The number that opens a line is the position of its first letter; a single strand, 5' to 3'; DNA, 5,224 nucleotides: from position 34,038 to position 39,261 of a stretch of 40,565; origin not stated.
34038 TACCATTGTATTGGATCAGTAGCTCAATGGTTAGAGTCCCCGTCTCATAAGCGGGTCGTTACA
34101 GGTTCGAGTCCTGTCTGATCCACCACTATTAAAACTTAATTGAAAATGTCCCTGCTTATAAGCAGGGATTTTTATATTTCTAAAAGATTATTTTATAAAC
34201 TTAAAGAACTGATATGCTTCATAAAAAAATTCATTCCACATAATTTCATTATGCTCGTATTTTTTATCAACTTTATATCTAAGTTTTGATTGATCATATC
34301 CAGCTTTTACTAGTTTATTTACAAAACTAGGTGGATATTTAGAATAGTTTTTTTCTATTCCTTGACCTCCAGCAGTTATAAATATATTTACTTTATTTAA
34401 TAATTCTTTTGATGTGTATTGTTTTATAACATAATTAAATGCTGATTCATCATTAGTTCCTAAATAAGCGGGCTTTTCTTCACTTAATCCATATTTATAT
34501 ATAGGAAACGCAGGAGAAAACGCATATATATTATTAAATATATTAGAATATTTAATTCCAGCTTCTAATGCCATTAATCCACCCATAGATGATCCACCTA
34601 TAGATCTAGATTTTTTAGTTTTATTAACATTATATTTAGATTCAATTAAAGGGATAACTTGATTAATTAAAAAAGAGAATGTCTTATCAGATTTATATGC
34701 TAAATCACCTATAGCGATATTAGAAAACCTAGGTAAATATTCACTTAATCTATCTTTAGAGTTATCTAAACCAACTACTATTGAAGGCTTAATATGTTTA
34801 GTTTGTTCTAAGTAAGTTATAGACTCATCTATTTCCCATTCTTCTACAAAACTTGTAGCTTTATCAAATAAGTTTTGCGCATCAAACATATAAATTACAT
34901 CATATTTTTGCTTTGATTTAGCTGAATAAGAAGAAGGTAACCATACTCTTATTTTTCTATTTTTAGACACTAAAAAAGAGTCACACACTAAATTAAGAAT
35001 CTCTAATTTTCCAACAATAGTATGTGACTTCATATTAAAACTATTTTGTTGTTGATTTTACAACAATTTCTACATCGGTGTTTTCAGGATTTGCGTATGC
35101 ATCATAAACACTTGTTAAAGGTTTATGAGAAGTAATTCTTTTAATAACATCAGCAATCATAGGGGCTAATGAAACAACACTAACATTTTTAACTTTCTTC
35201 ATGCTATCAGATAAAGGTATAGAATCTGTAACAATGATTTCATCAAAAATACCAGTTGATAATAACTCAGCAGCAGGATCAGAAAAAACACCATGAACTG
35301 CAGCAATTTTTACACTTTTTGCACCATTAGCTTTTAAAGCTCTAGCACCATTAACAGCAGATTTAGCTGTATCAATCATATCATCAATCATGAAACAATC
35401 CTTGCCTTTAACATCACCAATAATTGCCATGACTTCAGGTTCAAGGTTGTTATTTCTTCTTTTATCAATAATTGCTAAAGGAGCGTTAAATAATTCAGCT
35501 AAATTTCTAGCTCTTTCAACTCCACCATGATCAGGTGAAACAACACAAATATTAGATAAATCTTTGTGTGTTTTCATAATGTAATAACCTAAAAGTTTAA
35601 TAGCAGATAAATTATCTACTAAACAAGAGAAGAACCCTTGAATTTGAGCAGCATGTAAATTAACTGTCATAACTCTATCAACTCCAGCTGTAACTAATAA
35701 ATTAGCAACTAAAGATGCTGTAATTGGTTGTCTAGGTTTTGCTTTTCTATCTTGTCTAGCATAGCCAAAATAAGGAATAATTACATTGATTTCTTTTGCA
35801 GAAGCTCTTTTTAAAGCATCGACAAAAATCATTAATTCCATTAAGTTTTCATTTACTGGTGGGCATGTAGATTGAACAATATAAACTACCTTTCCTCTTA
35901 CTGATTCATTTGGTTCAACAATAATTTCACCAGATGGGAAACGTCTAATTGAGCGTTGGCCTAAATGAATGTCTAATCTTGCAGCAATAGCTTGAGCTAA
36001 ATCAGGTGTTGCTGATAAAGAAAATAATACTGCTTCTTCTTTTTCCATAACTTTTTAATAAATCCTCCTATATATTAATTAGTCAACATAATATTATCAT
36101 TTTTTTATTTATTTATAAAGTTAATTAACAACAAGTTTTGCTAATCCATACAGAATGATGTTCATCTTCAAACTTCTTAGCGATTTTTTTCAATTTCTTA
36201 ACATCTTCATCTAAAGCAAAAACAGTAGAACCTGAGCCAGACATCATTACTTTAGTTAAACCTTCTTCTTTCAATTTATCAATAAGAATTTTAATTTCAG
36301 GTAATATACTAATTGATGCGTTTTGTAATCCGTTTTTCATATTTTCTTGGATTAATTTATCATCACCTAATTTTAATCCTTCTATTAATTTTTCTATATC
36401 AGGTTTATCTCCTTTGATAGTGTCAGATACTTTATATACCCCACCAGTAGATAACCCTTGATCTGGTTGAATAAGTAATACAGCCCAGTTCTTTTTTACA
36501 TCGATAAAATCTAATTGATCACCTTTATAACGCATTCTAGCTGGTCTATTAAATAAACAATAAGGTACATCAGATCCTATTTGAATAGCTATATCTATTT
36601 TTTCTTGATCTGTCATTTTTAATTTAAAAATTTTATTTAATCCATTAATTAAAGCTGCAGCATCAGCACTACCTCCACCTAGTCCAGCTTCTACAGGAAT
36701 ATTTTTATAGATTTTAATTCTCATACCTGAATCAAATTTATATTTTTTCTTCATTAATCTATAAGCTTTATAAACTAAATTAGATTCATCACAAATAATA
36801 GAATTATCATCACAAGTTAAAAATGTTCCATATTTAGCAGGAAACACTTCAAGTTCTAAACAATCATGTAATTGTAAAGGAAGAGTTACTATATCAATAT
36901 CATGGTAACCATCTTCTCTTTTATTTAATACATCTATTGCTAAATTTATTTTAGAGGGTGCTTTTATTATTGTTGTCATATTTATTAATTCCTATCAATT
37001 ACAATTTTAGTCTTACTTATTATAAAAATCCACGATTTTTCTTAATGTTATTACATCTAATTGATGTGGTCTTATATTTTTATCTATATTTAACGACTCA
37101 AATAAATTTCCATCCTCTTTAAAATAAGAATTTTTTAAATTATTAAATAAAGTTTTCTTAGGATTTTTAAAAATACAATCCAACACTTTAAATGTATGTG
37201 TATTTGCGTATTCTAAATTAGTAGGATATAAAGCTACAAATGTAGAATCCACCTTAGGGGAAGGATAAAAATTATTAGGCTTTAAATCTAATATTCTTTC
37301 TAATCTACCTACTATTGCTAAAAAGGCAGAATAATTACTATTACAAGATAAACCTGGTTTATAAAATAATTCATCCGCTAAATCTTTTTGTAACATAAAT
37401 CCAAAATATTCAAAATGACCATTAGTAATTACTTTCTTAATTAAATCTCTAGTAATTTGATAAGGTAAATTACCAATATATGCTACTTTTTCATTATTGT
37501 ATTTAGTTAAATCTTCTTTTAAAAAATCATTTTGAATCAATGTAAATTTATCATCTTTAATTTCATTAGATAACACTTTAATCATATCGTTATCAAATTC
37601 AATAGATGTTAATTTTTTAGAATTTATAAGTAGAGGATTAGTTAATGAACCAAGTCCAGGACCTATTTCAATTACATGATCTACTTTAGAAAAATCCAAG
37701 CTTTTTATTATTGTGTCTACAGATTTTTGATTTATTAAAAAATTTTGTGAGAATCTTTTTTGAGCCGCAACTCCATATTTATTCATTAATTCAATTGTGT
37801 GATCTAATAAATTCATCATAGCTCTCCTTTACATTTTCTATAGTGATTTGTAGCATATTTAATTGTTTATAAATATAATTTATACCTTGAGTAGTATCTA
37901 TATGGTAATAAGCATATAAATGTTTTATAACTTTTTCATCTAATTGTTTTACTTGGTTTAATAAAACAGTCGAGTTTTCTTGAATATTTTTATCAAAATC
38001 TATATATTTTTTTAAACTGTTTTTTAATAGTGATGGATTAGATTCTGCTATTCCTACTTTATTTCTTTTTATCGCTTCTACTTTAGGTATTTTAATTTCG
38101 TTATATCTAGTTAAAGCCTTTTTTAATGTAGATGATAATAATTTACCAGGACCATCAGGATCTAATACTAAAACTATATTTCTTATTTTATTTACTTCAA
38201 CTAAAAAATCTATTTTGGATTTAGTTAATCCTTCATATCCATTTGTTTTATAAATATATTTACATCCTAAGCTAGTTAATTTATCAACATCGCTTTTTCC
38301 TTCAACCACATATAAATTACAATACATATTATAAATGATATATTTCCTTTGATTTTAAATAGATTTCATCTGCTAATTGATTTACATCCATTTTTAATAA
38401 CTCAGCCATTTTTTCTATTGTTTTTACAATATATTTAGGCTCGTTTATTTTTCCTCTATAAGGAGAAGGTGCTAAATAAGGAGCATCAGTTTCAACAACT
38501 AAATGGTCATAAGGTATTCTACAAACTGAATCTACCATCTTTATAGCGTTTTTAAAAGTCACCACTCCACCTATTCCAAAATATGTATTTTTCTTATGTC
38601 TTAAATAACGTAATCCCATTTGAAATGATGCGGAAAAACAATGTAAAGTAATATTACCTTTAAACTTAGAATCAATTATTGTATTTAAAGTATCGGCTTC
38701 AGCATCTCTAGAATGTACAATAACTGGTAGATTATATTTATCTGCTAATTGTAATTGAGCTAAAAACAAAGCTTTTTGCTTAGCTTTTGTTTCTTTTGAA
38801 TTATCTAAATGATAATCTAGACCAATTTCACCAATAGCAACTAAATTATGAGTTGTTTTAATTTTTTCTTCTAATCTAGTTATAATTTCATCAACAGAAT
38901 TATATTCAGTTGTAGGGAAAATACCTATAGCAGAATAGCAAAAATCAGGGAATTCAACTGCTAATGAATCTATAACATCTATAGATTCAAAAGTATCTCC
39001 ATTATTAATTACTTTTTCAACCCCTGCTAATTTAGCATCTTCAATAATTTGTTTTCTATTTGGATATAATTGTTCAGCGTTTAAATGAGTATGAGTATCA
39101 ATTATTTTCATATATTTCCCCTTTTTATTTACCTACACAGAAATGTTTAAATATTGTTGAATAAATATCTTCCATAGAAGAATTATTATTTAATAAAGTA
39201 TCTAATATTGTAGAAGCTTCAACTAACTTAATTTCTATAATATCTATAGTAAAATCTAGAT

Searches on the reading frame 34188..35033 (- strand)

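Call 34: search_protein_families(library=pfam, proteins=[window:34188-35033:-], max_evalue=0.00001)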
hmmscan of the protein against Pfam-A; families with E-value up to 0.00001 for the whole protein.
window:34188-35033:- (281 aa): 1 family
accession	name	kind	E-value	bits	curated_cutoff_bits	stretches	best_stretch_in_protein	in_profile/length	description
PF00756.26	Esterase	-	2.1e-23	83.8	22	1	24-175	6-149/251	Putative esterase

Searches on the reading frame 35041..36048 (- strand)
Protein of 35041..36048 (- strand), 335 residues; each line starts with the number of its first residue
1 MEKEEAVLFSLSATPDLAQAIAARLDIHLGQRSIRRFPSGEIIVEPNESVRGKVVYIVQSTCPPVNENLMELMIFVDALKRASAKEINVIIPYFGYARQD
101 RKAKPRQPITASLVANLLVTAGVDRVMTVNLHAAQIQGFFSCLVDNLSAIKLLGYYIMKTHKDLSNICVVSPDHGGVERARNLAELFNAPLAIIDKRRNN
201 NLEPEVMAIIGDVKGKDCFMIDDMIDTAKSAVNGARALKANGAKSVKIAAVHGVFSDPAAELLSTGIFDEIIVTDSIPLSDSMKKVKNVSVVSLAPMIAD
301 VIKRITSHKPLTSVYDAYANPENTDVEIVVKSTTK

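Call 34: search_protein_families(library=pfam, proteins=[window:35041-36048:-], max_evalue=0.00001)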
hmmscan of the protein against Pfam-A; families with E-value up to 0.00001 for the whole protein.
window:35041-36048:- (335 aa): 3 families
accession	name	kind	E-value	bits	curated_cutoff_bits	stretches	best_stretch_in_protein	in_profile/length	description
PF13793.12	Pribosyltran_N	-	8.9e-52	174.3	25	1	7-122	2-117/117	N-terminal domain of ribose phosphate pyrophosphokinase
PF14572.12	Pribosyl_synth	-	1e-20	74.9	27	1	206-310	74-178/184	Phosphoribosyl synthetase-associated domain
PF00156.33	Pribosyltran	-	3.9e-16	59.2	26.3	1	156-252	18-124/158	Phosphoribosyl transferase domain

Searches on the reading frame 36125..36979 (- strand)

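Call 34: search_protein_families(library=pfam, proteins=[window:36125-36979:-], max_evalue=0.00001)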
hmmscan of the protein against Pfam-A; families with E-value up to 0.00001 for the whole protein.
window:36125-36979:- (284 aa): 2 families
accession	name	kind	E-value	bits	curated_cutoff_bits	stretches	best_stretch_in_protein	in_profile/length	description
PF00288.32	GHMP_kinases_N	-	1.2e-19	70.8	22.3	1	67-144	1-86/87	GHMP kinases N terminal domain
PF08544.19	GHMP_kinases_C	-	5.5e-11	43.1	21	1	198-270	1-79/85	GHMP kinases C terminal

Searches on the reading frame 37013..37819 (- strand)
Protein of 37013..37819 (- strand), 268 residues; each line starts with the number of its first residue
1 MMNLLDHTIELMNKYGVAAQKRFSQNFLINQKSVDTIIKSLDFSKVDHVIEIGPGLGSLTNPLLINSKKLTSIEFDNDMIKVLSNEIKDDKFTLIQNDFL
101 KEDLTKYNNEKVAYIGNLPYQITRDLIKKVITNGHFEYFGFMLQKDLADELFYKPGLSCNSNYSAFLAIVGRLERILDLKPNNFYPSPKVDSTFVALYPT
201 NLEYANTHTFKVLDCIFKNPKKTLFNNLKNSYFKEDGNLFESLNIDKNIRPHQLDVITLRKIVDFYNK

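Call 34: search_protein_families(library=pfam, proteins=[window:37013-37819:-], max_evalue=0.00001)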
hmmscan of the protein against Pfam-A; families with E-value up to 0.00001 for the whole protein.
window:37013-37819:- (268 aa): 1 family
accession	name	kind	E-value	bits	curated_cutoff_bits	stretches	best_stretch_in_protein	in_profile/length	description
PF00398.26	RrnaAD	-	1.6e-46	159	24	1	19-250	4-245/263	Ribosomal RNA adenine dimethylase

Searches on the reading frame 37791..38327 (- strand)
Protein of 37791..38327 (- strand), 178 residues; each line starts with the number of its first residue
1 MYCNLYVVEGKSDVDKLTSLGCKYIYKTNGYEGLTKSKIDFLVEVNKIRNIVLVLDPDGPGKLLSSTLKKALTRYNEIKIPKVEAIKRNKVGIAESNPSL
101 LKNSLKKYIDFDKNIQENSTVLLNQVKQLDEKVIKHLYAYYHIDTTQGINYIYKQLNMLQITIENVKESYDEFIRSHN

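Call 34: search_protein_families(library=pfam, proteins=[window:37791-38327:-], max_evalue=0.00001)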
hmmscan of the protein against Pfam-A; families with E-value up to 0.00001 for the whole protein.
window:37791-38327:- (178 aa): 1 family
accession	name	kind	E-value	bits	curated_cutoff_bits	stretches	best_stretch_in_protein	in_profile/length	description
PF01751.28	Toprim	-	4.4e-06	27.2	23.1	0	5-84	2-92/96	Toprim domain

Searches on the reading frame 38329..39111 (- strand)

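Call 34: search_protein_families(library=pfam, proteins=[window:38329-39111:-], max_evalue=0.00001)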
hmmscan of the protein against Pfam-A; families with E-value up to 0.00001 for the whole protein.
window:38329-39111:- (260 aa): 1 family
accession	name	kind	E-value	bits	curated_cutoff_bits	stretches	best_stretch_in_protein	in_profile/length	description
PF01026.27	TatD_DNase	-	4.1e-66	223.4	27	1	4-259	1-253/253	TatD related DNase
